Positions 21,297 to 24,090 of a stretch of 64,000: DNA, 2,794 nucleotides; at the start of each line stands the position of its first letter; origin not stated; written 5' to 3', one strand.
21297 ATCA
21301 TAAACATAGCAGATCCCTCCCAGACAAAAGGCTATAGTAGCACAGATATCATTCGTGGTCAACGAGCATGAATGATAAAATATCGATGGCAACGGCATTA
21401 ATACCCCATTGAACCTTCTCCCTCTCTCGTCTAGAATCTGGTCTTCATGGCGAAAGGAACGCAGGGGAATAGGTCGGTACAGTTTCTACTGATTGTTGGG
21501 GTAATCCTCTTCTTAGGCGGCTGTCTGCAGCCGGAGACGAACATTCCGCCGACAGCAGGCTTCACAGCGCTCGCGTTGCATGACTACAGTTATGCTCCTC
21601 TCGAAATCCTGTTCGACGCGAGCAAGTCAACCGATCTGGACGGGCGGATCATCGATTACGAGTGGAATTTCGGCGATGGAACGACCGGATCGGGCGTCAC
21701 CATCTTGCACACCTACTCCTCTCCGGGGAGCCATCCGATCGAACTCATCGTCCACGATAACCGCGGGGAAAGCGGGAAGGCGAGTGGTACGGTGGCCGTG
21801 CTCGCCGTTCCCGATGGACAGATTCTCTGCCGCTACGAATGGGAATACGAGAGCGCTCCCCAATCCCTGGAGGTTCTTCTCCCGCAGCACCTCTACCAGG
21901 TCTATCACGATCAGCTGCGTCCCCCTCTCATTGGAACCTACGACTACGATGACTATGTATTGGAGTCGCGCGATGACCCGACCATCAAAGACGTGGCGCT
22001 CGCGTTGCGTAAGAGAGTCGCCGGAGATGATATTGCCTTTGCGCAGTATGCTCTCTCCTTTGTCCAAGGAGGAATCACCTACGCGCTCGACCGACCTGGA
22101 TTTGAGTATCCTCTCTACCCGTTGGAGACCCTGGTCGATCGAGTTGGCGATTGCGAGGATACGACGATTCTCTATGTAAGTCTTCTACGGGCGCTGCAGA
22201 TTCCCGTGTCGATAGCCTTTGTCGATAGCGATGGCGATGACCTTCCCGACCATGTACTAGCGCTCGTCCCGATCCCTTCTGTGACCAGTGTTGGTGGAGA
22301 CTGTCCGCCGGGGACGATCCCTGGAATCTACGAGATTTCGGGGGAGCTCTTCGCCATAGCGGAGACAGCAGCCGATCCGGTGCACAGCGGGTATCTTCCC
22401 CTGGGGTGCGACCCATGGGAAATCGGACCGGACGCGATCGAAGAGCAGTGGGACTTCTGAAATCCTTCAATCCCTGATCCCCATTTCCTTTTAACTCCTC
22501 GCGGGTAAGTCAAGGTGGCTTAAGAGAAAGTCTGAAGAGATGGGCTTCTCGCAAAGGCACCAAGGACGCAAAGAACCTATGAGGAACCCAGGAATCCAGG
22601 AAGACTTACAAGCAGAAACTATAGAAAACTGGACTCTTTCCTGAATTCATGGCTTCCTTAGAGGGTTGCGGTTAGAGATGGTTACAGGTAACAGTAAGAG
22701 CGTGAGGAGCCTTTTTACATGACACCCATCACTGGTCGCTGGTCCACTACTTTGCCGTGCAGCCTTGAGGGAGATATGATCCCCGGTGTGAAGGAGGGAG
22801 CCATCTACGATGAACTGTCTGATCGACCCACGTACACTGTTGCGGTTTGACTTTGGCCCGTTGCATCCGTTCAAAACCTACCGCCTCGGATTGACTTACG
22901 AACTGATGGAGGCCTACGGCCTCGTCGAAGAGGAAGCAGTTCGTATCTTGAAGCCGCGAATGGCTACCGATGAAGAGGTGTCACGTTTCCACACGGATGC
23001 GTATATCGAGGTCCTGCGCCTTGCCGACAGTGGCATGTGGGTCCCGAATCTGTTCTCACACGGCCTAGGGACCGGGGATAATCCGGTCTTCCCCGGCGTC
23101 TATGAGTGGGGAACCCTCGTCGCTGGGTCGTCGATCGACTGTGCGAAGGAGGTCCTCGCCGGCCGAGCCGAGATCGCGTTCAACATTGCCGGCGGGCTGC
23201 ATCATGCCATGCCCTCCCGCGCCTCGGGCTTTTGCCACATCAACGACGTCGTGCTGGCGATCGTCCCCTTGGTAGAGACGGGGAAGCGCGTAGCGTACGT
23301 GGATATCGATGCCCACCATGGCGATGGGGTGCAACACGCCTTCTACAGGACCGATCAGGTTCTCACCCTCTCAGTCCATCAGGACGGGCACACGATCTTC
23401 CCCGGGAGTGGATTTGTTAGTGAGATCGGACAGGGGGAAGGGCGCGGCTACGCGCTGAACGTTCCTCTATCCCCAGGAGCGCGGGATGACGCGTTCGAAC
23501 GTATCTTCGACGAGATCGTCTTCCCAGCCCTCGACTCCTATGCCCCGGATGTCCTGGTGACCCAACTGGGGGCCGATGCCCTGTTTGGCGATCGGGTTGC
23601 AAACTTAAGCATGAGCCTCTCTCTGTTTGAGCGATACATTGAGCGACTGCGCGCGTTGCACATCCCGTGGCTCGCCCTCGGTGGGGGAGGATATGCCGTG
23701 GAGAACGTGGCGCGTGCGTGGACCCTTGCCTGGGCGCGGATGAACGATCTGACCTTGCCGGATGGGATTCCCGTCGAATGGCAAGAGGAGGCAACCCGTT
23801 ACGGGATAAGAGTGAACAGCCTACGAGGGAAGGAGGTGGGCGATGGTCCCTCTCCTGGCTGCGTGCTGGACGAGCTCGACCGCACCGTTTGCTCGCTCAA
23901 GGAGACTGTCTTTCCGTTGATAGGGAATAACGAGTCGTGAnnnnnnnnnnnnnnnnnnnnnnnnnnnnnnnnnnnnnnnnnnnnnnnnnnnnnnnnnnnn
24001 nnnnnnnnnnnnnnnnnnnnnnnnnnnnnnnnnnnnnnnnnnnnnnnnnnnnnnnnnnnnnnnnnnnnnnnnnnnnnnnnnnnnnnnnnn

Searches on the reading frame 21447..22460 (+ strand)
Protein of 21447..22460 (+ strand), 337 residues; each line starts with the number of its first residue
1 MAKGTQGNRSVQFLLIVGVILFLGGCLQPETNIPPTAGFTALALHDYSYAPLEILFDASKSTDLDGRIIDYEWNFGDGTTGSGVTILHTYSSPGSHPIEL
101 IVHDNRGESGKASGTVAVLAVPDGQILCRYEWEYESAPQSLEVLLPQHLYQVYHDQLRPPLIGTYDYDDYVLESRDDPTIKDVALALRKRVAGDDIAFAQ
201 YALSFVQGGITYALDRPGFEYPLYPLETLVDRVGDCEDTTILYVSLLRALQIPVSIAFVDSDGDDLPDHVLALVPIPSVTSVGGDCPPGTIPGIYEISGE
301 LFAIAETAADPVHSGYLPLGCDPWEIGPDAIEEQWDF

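Call 14: search_protein_families(library=pfam, proteins=[window:21447-22460:+])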
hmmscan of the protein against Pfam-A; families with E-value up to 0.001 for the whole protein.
window:21447-22460:+ (337 aa): 3 families
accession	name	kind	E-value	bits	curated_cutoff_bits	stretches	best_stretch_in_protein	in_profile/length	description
PF18911.6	PKD_4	-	4.2e-18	65.6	27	1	52-113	18-80/85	PKD domain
PF00801.26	PKD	-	1e-12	48.3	23.5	1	53-110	16-73/80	PKD domain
PF01841.26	Transglut_core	-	2e-05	25.2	23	1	192-256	11-74/108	Transglutaminase-like superfamily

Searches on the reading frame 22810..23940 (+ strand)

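Call 63: search_protein_families(library=pfam, proteins=[window:22810-23940:+], max_evalue=0.00001)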
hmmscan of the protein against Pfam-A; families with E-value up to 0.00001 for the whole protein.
window:22810-23940:+ (376 aa): 1 family
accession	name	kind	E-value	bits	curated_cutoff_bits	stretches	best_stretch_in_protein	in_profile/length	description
PF00850.24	Hist_deacetyl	-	1.4e-83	281.2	27.9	1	19-309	1-296/298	Histone deacetylase domain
